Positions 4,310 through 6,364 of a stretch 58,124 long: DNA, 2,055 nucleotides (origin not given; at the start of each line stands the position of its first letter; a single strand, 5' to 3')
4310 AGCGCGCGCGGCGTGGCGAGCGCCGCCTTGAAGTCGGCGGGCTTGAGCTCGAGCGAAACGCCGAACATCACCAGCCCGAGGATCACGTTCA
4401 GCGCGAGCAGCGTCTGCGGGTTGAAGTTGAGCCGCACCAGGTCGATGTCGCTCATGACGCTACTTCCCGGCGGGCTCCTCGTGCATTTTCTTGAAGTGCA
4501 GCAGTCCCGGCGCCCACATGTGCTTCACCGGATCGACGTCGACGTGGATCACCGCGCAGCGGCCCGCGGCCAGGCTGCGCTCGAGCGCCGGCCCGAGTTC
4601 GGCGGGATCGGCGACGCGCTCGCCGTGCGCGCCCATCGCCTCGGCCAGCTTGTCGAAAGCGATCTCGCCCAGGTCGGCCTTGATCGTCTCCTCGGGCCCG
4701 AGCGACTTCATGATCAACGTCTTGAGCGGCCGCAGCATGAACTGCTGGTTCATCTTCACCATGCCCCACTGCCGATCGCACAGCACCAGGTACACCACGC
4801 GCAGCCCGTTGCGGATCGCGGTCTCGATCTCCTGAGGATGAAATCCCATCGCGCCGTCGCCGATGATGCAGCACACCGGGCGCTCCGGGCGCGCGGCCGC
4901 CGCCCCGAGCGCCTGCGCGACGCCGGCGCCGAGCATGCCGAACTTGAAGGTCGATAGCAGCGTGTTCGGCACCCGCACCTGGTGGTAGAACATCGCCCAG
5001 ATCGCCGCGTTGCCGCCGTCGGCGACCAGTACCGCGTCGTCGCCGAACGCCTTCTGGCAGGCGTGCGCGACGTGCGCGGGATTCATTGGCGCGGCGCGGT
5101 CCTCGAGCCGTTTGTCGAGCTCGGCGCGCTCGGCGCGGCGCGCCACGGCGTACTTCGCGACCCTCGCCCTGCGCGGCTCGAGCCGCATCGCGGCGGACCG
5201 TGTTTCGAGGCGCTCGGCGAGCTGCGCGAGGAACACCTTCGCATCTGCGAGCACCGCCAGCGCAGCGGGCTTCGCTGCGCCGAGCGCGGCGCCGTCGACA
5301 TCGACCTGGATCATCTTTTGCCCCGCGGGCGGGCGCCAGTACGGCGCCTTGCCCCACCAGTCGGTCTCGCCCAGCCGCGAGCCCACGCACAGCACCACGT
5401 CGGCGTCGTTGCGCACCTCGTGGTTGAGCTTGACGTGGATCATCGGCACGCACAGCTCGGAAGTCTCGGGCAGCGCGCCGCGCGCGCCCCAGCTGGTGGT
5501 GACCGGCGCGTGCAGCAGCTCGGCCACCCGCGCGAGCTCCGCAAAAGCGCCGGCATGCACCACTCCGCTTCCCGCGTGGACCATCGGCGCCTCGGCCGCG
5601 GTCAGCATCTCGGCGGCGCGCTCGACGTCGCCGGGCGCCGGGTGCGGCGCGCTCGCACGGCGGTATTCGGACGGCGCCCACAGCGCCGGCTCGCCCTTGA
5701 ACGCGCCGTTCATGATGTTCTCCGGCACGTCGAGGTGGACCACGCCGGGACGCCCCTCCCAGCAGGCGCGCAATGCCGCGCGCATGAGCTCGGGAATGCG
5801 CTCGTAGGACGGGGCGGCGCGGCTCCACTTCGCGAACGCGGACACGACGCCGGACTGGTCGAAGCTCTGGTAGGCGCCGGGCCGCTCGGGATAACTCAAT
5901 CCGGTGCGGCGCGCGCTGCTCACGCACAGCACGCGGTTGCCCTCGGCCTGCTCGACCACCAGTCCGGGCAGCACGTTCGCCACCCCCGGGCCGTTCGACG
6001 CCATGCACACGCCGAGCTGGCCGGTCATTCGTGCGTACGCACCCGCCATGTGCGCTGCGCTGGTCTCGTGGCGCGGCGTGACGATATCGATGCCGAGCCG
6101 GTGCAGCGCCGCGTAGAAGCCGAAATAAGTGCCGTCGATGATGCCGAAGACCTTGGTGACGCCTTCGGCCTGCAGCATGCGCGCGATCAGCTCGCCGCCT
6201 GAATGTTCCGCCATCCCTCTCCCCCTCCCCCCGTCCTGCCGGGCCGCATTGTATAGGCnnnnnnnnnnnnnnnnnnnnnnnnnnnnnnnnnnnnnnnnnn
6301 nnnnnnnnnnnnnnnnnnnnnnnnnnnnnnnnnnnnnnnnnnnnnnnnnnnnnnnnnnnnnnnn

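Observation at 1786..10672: FNR-box-headed, translationally coupled 7-gene operon built around an ACP/adenylase/acyltransferase protein: candidate undescribed lipid or acyl-metabolite pathway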

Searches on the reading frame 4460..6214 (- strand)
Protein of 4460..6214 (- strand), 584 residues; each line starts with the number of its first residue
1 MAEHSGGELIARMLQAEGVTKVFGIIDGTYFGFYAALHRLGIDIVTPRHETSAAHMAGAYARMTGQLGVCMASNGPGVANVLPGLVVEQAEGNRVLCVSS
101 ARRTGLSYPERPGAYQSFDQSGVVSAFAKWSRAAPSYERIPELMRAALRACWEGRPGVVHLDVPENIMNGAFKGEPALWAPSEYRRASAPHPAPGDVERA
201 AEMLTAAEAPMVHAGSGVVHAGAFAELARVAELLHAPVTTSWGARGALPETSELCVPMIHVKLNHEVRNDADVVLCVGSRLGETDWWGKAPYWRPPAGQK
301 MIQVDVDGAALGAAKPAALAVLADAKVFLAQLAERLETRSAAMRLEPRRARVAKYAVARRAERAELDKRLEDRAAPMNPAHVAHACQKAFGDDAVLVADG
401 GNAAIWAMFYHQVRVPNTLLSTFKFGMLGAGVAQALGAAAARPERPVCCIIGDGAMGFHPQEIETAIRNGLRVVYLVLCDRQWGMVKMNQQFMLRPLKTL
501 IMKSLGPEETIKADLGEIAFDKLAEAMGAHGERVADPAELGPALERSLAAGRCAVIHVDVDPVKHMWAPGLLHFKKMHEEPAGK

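Call 4: search_protein_families(library=pfam, proteins=[window:4460-6214:-])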
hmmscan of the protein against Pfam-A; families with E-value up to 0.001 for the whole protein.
window:4460-6214:- (584 aa): 3 families
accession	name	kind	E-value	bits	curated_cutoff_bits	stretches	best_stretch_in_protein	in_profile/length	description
PF02775.26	TPP_enzyme_C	-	6.5e-32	110.9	21.9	1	399-558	1-151/151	Thiamine pyrophosphate enzyme, C-terminal TPP binding domain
PF00205.28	TPP_enzyme_M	-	3e-30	105.1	30.4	1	197-332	1-137/137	Thiamine pyrophosphate enzyme, central domain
PF02776.23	TPP_enzyme_N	-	1.2e-29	102.9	26.8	1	5-121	2-117/119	Thiamine pyrophosphate enzyme, N-terminal TPP binding domain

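Call 5: search_protein_families(library=ncbifam, proteins=[window:4460-6214:-])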
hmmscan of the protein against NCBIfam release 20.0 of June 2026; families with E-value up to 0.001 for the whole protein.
window:4460-6214:- (584 aa): 51 families (the best 25 are shown)
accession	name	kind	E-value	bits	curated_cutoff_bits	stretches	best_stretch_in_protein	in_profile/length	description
NF006122.0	PRK08266.1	subfamily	1.6e-88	297.5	571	1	2-567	2-533/543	hypothetical protein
NF006187.0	PRK08322.1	equivalog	1.9e-84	284.1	509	1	7-561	5-529/548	acetolactate synthase large subunit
NF006052.0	PRK08199.1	subfamily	2.1e-83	280.5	539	1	2-565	6-542/559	thiamine pyrophosphate protein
TIGR00118.1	acolac_lg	equivalog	2.3e-83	280.6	538.35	1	5-570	2-547/557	biosynthetic-type acetolactate synthase large subunit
NF004919.0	PRK06276.1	equivalog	3.3e-81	273.3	866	1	5-570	2-550/582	acetolactate synthase large subunit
TIGR03457.1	sulphoacet_xsc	equivalog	1.9e-79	267.5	676.4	1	8-550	6-543/579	sulfoacetaldehyde acetyltransferase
NF005713.0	PRK07525.1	subfamily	3.5e-77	260.1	620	1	8-556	10-558/592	sulfoacetaldehyde acetyltransferase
NF005712.0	PRK07524.1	subfamily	2.7e-74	250.5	500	1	6-561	5-530/536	5-guanidino-2-oxopentanoate decarboxylase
NF004516.0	PRK05858.1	equivalog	1.6e-72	244.8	587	1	4-563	11-538/548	acetolactate synthase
NF004807.0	PRK06154.1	equivalog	3.7e-72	243.8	607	1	4-556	20-550/565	thiamine pyrophosphate-requiring protein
NF004710.0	PRK06048.1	equivalog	1.4e-71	241.6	976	1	6-562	10-539/561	acetolactate synthase large subunit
NF004772.0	PRK06112.1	subfamily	4e-71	240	673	1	4-576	14-572/578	acetolactate synthase catalytic subunit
NF008431.0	PRK11269.1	equivalog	1.9e-67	228.1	791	1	10-548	10-539/591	glyoxylate carboligase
NF006378.0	PRK08617.1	equivalog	5.4e-67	226.4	510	1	3-561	7-539/556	acetolactate synthase AlsS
NF005936.0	PRK07979.1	equivalog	7.9e-66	222.6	1080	1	4-567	4-554/574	acetolactate synthase 3 large subunit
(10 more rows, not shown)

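Call 16: find_homologous_proteins(query=window:4460-6214:-, max_evalue=1e-30)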
Query window:4460-6214:- (584 aa): 3125 proteins with E <= 1e-30 among 8000 candidates; the best 120 are listed.
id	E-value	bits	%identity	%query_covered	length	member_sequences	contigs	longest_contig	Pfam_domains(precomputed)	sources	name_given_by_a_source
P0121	0.0e+0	1299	98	100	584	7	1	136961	PF02775.27,PF02776.24,PF00205.29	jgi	jgi:acetolactate synthase-1/2/3 large subunit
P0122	0.0e+0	1258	95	100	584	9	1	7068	PF02775.27,PF02776.24,PF00205.29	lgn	-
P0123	0.0e+0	1256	94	100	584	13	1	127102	PF02775.27,PF02776.24,PF00205.29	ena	-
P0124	0.0e+0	1224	92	100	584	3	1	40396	PF02775.27,PF02776.24,PF00205.29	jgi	-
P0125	0.0e+0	1133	89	100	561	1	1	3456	PF02775.27,PF02776.24,PF00205.29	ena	-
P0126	0.0e+0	1079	79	100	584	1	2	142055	PF02775.27,PF02776.24,PF00205.29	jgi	jgi:acetolactate synthase-1/2/3 large subunit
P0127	0.0e+0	1077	79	100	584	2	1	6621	PF02775.27,PF02776.24,PF00205.29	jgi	-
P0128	0.0e+0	1062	79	100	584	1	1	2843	PF02775.27,PF02776.24,PF00205.29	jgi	jgi:acetolactate synthase I/II/III large subunit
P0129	0.0e+0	1054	77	100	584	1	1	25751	PF02775.27,PF02776.24,PF00205.29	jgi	-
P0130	0.0e+0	1051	77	100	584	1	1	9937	PF02775.27,PF02776.24,PF00205.29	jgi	jgi:acetolactate synthase-1/2/3 large subunit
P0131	0.0e+0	1010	74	100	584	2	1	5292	PF02775.27,PF02776.24,PF00205.29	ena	-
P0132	2.3e-298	1009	75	100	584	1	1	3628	PF02775.27,PF02776.24,PF00205.29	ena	-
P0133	3.6e-298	1008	74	100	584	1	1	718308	PF02775.27,PF02776.24,PF00205.29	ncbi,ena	-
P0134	5.9e-298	1007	75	100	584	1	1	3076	PF02775.27,PF02776.24,PF00205.29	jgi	-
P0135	8.4e-298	1007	74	100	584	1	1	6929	PF02775.27,PF02776.24,PF00205.29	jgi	jgi:acetolactate synthase-1/2/3 large subunit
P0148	7.6e-294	994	73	100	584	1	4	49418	PF02775.27,PF02776.24,PF00205.29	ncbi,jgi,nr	ncbi:MAG: thiamine pyrophosphate-binding protein [Lysobacterales bacterium]|jgi:acetolactate synthas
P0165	7.1e-292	987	73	100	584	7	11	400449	PF02775.27,PF02776.24,PF00205.29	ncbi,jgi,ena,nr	ncbi:MAG: thiamine pyrophosphate-binding protein [Burkholderiales bacterium]|nr:thiamine pyrophospha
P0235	2.0e-288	976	74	100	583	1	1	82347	PF02775.27,PF02776.24,PF00205.29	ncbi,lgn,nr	ncbi:thiamine pyrophosphate-binding protein [Myxococcota bacterium]|nr:thiamine pyrophosphate-bindin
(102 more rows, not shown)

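Call 17: find_encoding_contigs(protein=P0165, flank=8000, max_places=3)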
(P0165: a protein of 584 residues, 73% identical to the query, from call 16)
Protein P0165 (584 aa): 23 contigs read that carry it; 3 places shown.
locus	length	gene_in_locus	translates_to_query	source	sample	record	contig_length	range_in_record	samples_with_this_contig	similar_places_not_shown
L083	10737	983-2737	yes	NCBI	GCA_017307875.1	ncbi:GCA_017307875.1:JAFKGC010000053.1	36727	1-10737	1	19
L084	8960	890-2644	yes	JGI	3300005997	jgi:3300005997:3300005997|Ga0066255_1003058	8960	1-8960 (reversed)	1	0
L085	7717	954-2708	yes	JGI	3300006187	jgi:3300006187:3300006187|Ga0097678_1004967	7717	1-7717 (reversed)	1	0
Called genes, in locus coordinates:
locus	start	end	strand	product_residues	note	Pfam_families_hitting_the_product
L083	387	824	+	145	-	PF01814:Hemerythrin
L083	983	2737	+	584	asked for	PF02776:TPP_enzyme_N, PF00205:TPP_enzyme_M, PF02775:TPP_enzyme_C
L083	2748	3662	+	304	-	PF13593:SBF_like, PF01758:SBF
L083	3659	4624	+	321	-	PF01073:3Beta_HSD, PF01370:Epimerase, PF02719:Polysacc_synt_2, PF04321:RmlD_sub_bind, PF07993:NAD_binding_4 (faint), PF13460:NAD_binding_10, PF16363:GDP_Man_Dehyd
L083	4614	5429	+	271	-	PF00106:adh_short, PF08659:KR, PF01370:Epimerase (weak), PF13561:adh_short_C2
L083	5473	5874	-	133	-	PF00571:CBS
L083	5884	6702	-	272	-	PF13622:4HBT_3, PF20789:4HBT_3C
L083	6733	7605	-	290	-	PF00892:EamA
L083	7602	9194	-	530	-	PF00501:AMP-binding, PF13193:AMP-binding_C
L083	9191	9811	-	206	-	PF00440:TetR_N, PF17932:TetR_C_24, PF16925:TetR_C_13 (faint)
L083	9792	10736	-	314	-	PF02653:BPD_transp_2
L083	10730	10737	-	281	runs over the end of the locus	PF02653:BPD_transp_2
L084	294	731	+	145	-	PF01814:Hemerythrin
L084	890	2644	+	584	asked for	PF02776:TPP_enzyme_N, PF00205:TPP_enzyme_M, PF02775:TPP_enzyme_C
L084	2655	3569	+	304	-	PF13593:SBF_like, PF01758:SBF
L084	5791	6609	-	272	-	PF13622:4HBT_3, PF20789:4HBT_3C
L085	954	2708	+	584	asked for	PF02776:TPP_enzyme_N, PF00205:TPP_enzyme_M, PF02775:TPP_enzyme_C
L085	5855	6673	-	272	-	PF13622:4HBT_3, PF20789:4HBT_3C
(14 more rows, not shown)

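Call 18: find_encoding_contigs(protein=P0235, flank=8000, max_places=2)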
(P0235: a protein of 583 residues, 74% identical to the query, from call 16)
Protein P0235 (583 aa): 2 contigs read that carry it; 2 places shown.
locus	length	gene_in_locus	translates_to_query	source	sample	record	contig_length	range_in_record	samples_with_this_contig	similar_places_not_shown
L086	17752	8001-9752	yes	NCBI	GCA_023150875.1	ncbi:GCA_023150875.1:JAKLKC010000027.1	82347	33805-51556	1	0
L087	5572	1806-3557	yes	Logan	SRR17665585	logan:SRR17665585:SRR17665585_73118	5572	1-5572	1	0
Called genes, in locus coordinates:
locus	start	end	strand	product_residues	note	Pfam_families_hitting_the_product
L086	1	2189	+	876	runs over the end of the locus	PF00128:Alpha-amylase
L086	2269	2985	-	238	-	PF04116:FA_hydroxylase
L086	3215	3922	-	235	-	-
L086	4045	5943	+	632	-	-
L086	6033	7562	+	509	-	-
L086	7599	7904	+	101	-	-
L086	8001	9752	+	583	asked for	PF02776:TPP_enzyme_N, PF00205:TPP_enzyme_M, PF02775:TPP_enzyme_C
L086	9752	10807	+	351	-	PF01073:3Beta_HSD, PF01370:Epimerase, PF04321:RmlD_sub_bind, PF07993:NAD_binding_4 (faint), PF13460:NAD_binding_10, PF16363:GDP_Man_Dehyd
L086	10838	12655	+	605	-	PF01839:FG-GAP (faint), PF13517:FG-GAP_3, PF07593:UnbV_ASPIC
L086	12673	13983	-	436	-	PF00072:Response_reg, PF13487:HD_5, PF01966:HD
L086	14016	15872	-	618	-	PF00672:HAMP, PF00512:HisKA (weak), PF02518:HATPase_c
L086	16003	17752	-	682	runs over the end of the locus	-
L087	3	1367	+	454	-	?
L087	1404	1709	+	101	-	-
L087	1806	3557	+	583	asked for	PF02776:TPP_enzyme_N, PF00205:TPP_enzyme_M, PF02775:TPP_enzyme_C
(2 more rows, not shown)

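Call 19: find_encoding_contigs(protein=P0148, flank=8000, max_places=2)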
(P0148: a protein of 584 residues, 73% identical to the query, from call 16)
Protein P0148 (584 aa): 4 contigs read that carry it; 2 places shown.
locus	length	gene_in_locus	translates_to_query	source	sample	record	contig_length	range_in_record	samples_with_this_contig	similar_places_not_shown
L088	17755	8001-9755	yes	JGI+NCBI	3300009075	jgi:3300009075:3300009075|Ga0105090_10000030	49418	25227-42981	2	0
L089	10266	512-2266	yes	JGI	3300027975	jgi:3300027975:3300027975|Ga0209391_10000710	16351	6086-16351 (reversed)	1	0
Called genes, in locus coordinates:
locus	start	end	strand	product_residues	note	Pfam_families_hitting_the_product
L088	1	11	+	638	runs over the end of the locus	PF12228:DUF3604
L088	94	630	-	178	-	-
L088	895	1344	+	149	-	-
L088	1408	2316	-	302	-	PF01063:Aminotran_4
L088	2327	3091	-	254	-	PF19798:Sulfotransfer_5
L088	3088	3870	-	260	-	-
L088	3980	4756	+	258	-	PF02358:Trehalose_PPase, PF08282:Hydrolase_3 (faint)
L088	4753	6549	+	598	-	PF19291:TREH_N, PF00723:Glyco_hydro_15, PF22422:MGH1-like_GH (faint)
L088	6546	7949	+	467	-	PF00982:Glyco_transf_20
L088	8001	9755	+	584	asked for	PF02776:TPP_enzyme_N, PF00205:TPP_enzyme_M, PF02775:TPP_enzyme_C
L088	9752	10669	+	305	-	PF01758:SBF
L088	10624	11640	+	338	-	PF01073:3Beta_HSD, PF01370:Epimerase, PF02719:Polysacc_synt_2 (weak), PF04321:RmlD_sub_bind, PF16363:GDP_Man_Dehyd, PF13460:NAD_binding_10, PF07993:NAD_binding_4 (weak)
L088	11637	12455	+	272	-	PF00106:adh_short, PF01370:Epimerase (faint), PF08659:KR, PF13561:adh_short_C2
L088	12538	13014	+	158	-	PF10698:DUF2505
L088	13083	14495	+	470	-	PF03007:WS_DGAT_cat, PF06974:WS_DGAT_C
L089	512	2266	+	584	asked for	PF02776:TPP_enzyme_N, PF00205:TPP_enzyme_M, PF02775:TPP_enzyme_C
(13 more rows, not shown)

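Call 20: search_solved_structures(query=window:4460-6214:-, max_evalue=1e-20)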
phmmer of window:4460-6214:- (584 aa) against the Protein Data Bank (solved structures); distinct sequences matched with E-value up to 1e-20: 74 (the best 60 are shown).
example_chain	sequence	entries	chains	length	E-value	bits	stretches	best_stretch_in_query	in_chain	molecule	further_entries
8x3x_A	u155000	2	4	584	2.7e-62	214.2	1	7-570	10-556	BbmA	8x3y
8xod_A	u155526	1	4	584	5e-62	213.3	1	7-570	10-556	BbmA-G484F complex with CBOA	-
8vzj_A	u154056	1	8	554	1.6e-53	185.2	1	2-561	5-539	Oxalyl-CoA decarboxylase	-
8vzd_A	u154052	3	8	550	4.8e-53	183.6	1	1-560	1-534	2-Hydroxyacyl-CoA Lyase/Synthase TbHACS | Oxalyl-CoA decarboxylase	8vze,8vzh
6lpi_A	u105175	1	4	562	2.4e-52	181.3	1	5-492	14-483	Acetolactate synthase isozyme 1 large subunit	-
8i08_A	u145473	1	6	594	8.2e-52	179.5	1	12-550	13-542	Glyoxylate carboligase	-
8beo_A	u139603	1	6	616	2e-51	178.3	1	12-550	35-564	Glyoxylate carboligase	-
8i01_A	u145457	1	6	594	2.9e-51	177.7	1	12-550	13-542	Glyoxylate carboligase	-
8i05_A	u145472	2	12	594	3.5e-51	177.5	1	12-550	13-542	Glyoxylate carboligase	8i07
2pan_A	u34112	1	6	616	5.4e-51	176.8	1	12-550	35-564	Glyoxylate carboligase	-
9zgl_A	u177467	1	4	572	1.1e-50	175.8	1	5-562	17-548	Ancestral acetolactate synthase, catabolic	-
8vzc_A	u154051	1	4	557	1.7e-49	171.9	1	5-560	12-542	Oxalyl-CoA decarboxylase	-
8vzf_A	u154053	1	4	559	1.7e-49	171.9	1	5-560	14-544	2-Hydroxyacyl-CoA Lyase/Synthase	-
8vza_A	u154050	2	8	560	1.7e-49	171.9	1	5-560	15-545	2-Hydroxyacyl-CoA lyase/Synthase | Oxalyl-CoA decarboxylase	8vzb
6xn8_A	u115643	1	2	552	2.5e-49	171.4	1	3-558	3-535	2-hydroxyacyl-CoA lyase 1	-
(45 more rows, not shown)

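Call 31: find_related_loci(query=A2, collection=metagenome_contigs, flank=10000)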
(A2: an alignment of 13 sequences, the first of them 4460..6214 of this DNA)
Query A2 (584 aa) in metagenome_contigs; peptide patterns used: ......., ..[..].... (x = any residue, [..] = any of these).
600 stretches matched a pattern (row limit reached: there are more); 512 encode a relative of the query (tblastn E <= 1e-3); the best 80 are kept; 80 distinct loci.
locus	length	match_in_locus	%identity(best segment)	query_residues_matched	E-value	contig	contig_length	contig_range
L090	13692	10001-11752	92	1-584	0e+0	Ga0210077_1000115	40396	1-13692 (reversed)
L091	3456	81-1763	89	1-584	0e+0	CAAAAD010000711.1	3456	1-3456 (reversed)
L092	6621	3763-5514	79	1-584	0e+0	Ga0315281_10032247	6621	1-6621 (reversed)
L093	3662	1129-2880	74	1-584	0e+0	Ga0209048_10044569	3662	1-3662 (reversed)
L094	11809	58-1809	73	1-584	0e+0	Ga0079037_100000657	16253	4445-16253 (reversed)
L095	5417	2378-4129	73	1-584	0e+0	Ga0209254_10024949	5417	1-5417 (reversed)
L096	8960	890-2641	73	1-584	0e+0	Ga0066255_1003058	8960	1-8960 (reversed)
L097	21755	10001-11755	72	1-581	0e+0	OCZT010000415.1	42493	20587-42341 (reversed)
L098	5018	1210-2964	72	1-581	0e+0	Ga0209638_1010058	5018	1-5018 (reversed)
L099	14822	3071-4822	74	1-584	0e+0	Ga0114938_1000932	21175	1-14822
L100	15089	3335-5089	72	1-581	0e+0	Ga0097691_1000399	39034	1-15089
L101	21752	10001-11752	75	1-584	0e+0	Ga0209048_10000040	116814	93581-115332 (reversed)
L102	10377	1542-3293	72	1-584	0e+0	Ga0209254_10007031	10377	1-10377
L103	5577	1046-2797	72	1-584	0e+0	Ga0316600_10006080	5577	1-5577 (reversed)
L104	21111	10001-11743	72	1-581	0e+0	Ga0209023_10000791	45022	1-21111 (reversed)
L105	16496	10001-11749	70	1-583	0e+0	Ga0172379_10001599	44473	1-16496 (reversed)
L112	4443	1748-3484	72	1-581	0e+0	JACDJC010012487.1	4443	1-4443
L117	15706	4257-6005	71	1-583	0e+0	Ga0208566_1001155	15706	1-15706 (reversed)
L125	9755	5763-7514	73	1-584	0e+0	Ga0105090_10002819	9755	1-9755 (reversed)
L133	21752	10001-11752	73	1-584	0e+0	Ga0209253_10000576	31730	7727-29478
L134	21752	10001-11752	72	1-584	0e+0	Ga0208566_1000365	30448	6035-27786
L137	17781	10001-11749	70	1-583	0e+0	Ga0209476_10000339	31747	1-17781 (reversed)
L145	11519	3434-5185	73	1-584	0e+0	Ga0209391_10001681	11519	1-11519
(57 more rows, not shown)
